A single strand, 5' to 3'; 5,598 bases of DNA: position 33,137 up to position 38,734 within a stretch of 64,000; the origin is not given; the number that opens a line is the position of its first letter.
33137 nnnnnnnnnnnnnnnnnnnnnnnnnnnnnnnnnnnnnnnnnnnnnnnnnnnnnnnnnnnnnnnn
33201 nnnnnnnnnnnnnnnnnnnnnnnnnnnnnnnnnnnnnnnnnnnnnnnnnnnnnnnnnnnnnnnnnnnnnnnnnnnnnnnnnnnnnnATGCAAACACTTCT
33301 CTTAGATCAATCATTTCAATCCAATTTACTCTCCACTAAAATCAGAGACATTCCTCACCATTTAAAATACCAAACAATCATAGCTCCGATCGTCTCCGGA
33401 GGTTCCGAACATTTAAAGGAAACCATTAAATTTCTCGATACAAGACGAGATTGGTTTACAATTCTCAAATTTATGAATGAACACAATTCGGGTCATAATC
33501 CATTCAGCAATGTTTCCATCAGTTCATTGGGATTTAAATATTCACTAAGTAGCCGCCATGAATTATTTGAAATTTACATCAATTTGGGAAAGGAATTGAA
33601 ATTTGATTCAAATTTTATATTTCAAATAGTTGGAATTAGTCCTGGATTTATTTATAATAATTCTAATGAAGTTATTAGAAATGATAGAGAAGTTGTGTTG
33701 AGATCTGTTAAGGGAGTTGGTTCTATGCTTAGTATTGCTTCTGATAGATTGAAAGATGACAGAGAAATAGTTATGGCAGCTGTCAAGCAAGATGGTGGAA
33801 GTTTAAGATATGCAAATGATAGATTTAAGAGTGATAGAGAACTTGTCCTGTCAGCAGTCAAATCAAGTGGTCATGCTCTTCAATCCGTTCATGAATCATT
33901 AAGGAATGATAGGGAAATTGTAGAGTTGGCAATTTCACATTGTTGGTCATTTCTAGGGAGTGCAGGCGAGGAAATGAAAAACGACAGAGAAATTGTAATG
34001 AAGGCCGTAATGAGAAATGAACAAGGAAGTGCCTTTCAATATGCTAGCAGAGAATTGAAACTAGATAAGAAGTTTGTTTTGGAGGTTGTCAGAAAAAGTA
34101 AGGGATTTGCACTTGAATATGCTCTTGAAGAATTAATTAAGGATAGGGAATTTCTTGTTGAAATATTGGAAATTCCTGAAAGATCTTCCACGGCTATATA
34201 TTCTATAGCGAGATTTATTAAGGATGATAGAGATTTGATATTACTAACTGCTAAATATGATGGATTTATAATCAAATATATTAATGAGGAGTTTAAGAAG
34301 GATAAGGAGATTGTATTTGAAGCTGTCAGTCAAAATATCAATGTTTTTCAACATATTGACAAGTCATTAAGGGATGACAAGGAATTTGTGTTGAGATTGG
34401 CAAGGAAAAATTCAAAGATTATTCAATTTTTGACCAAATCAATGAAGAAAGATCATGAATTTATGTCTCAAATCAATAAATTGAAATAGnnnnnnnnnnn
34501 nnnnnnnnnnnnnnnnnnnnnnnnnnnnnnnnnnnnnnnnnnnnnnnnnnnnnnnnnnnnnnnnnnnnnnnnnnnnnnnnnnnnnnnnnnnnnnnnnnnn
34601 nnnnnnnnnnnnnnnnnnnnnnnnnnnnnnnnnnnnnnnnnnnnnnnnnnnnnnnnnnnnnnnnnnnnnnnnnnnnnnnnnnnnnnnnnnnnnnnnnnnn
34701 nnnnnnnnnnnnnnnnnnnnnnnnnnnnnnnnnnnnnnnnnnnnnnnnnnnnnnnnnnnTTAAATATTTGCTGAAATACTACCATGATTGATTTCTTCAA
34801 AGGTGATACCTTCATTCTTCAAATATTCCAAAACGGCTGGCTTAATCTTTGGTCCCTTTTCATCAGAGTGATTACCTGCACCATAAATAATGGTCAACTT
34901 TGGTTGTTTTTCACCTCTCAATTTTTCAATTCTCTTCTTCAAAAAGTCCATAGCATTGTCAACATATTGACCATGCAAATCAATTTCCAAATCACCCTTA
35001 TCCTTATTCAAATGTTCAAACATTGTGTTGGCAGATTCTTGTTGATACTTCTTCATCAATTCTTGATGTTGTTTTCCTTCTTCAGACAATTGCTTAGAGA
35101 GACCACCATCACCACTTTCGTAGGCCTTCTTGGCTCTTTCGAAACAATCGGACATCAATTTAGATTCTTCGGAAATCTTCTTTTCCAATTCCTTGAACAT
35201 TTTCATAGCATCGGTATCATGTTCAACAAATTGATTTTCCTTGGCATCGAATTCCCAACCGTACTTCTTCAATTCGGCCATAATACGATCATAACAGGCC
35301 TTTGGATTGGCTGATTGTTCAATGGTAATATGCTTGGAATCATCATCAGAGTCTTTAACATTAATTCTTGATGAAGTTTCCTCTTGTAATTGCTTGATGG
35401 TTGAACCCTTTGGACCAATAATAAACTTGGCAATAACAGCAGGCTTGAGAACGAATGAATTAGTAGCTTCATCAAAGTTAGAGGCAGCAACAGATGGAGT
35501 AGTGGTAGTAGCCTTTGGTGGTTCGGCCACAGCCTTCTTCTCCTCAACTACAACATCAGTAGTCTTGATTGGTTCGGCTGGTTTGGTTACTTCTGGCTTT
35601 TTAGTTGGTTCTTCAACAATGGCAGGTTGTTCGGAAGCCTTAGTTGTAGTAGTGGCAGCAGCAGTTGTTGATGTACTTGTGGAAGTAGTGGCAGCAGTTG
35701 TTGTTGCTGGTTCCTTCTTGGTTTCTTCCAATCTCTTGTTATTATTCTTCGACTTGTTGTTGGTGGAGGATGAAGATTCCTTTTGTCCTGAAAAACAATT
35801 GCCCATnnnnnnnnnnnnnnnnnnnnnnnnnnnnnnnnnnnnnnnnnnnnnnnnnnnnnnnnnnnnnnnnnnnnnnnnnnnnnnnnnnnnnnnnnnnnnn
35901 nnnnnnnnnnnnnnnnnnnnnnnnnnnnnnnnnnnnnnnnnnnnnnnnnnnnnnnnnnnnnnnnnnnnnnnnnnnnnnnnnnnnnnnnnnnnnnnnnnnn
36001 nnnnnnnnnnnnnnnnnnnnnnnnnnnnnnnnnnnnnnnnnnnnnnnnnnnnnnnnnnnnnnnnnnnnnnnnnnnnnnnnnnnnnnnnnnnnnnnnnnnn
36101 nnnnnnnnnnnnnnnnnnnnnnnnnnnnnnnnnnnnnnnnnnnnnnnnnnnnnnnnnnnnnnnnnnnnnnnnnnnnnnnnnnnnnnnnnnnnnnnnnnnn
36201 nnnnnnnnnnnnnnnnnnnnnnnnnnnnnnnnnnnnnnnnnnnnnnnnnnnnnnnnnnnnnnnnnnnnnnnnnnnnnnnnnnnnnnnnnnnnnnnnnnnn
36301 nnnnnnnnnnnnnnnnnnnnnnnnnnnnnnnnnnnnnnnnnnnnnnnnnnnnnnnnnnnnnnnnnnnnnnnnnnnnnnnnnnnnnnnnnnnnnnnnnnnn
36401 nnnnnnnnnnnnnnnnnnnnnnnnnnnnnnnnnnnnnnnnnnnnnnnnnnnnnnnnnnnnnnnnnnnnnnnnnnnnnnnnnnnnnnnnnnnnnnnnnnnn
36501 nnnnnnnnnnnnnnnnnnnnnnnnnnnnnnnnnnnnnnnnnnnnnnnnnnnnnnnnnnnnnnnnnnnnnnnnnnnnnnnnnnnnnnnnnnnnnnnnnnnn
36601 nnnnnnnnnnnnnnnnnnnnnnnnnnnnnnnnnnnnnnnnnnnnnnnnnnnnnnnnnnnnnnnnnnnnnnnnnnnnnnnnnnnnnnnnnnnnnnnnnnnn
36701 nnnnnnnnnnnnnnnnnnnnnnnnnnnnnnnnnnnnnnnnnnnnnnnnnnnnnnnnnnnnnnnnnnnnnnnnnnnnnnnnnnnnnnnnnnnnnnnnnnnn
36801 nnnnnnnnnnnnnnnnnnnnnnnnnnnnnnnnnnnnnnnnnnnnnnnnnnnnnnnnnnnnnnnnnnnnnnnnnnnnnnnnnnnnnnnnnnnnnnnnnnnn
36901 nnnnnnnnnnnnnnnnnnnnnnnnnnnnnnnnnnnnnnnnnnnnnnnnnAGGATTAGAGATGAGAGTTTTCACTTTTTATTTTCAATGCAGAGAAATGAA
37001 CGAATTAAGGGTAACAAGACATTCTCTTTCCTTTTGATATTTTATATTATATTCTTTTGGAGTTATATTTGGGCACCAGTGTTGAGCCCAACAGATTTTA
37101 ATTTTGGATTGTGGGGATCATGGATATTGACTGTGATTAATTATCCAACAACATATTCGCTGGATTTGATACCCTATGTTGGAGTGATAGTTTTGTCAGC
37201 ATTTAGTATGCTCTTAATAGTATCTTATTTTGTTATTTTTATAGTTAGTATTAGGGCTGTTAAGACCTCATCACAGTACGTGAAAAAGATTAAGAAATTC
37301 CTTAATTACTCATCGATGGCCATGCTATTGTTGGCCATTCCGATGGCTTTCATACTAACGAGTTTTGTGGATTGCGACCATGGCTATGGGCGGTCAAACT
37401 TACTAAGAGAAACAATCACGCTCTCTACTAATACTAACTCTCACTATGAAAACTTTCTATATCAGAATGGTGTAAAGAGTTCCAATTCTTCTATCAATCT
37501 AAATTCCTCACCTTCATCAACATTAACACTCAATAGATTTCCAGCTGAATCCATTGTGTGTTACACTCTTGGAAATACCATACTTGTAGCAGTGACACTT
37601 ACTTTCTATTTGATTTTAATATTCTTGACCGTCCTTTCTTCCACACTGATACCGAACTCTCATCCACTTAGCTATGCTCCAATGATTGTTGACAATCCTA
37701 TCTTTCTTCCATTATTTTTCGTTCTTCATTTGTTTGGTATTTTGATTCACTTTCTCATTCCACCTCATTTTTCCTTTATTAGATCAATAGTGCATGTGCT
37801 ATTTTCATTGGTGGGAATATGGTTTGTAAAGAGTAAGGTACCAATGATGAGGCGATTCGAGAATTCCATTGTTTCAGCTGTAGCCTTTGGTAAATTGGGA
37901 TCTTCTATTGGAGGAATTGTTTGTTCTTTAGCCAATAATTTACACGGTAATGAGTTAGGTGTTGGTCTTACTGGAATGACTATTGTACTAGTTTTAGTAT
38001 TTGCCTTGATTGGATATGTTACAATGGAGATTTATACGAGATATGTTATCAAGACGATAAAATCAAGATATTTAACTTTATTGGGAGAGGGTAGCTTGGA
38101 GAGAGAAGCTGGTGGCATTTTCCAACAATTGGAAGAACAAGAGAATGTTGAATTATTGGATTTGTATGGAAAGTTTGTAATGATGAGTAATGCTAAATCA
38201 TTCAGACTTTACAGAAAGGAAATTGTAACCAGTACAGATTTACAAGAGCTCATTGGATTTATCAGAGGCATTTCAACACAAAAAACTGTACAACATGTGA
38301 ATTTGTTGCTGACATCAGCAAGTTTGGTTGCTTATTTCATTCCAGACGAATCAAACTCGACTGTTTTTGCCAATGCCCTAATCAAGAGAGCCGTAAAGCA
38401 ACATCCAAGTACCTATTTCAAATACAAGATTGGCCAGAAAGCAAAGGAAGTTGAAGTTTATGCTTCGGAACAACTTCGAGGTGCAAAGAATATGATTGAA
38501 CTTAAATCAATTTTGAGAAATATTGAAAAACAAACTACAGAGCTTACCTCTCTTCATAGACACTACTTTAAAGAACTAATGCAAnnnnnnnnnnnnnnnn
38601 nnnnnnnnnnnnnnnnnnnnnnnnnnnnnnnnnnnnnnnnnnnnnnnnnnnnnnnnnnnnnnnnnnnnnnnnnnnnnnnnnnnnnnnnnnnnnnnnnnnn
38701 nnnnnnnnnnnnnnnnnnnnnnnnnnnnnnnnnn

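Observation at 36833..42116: Unusual architecture: about 1300-aa polytopic membrane region + PAS + single class III adenylyl-cyclase-type catalytic domain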

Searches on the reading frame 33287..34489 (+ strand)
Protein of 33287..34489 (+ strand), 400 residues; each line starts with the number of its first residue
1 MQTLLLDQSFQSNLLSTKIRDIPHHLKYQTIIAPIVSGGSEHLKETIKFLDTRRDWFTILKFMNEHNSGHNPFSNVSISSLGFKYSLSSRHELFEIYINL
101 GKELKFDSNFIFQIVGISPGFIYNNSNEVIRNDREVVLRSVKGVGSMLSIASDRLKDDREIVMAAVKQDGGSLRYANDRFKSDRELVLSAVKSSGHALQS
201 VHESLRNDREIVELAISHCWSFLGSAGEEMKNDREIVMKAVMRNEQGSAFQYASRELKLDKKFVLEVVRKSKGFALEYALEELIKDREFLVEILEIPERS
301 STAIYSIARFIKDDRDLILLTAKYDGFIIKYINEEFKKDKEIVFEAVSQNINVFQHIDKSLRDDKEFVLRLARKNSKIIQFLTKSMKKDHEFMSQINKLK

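Call 34: search_protein_families(library=pfam, proteins=[window:33287-34489:+], max_evalue=0.01)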
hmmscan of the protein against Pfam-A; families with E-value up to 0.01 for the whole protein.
window:33287-34489:+ (400 aa): 1 family
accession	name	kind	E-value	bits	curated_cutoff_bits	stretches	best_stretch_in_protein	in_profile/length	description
PF13475.11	DUF4116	-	4.5e-76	250.7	24.9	7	314-362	1-49/49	Domain of unknown function (DUF4116)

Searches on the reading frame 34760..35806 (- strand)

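Call 34: search_protein_families(library=pfam, proteins=[window:34760-35806:-], max_evalue=0.01)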
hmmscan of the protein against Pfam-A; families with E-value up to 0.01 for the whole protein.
window:34760-35806:- (348 aa): 5 families
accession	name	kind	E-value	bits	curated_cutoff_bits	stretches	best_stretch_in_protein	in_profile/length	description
PF08590.15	DUF1771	-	7.7e-16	58.6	28.7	1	212-267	9-64/64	Domain of unknown function (DUF1771)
PF00013.35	KH_1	-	3.9e-10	39.8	21.5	1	122-172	7-61/66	KH domain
PF01713.27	Smr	-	4.5e-08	33.6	25.7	1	275-332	1-53/77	Smr domain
PF22675.2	KH-I_KHDC4-BBP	-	0.0012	19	30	1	126-152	8-34/76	KHDC4/BBP-like, KH-domain type I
PF04012.17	PspA_IM30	-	0.0055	16.8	33.9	0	199-262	48-113/220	PspA/IM30 family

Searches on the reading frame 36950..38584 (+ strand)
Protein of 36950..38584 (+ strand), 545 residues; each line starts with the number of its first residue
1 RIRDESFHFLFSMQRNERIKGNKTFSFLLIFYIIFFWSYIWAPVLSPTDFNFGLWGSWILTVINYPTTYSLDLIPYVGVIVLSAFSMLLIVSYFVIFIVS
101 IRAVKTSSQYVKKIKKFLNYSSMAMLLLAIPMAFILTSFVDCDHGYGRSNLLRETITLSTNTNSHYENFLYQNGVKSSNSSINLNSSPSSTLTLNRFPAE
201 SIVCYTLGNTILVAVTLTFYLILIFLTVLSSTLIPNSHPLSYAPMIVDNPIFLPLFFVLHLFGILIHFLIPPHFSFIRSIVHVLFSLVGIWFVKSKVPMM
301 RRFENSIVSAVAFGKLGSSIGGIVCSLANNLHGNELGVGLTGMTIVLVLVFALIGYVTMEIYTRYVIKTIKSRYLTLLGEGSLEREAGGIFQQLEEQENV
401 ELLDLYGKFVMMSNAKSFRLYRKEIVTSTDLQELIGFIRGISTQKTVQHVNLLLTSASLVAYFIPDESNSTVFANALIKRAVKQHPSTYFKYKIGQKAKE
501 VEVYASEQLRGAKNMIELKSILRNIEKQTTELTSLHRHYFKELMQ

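Call 66: predict_structure(alignment_id=A6)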
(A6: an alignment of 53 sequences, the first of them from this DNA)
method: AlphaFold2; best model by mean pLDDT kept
length: 545 residues; sequences in the alignment: 53
mean_pLDDT: 89.4   pTM: 0.88
mean pLDDT of the five models: 89.4, 88.3, 87.8, 87.7, 87.2
residues with pLDDT >= 90: 407; 70-90: 82; 50-70: 36; < 50: 20
segments of 3 or more residues with pLDDT < 50: 165-167, 169-183
pLDDT, mean of each block of 10 residues (from residue 1): 89 92 95 97 91 94 95 95 98 97 91 94 97 97 68 58 50 44 55 89 93 98 98 92 93 96 97 94 98 96 97 98 96 95 98 98 96 77 85 94 96 87 74 91 89 95 84 95 93 94 89 79 88 95 94
secondary structure, 60 per line:
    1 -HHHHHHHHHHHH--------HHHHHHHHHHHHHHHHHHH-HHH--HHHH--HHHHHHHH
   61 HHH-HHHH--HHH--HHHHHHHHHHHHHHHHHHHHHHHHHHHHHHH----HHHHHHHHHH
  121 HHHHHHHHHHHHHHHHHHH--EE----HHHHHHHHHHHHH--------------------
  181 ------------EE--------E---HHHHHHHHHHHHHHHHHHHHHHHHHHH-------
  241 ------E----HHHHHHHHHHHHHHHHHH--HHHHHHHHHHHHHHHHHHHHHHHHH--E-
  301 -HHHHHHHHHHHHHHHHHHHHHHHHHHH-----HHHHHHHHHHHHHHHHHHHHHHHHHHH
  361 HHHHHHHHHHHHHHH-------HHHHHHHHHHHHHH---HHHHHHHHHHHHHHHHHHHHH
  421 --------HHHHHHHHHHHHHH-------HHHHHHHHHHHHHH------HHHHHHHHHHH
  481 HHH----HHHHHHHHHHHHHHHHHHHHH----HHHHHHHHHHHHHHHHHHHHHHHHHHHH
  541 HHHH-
elements in order: H2-13 H22-40 H47-50 H53-63 H65-68 H76-106 H111-139 H148-160 H207-233 H252-269 H272-296 H302-328 H334-375 H383-396 H400-420 H429-442 H450-463 H470-483 H488-508 H513-544
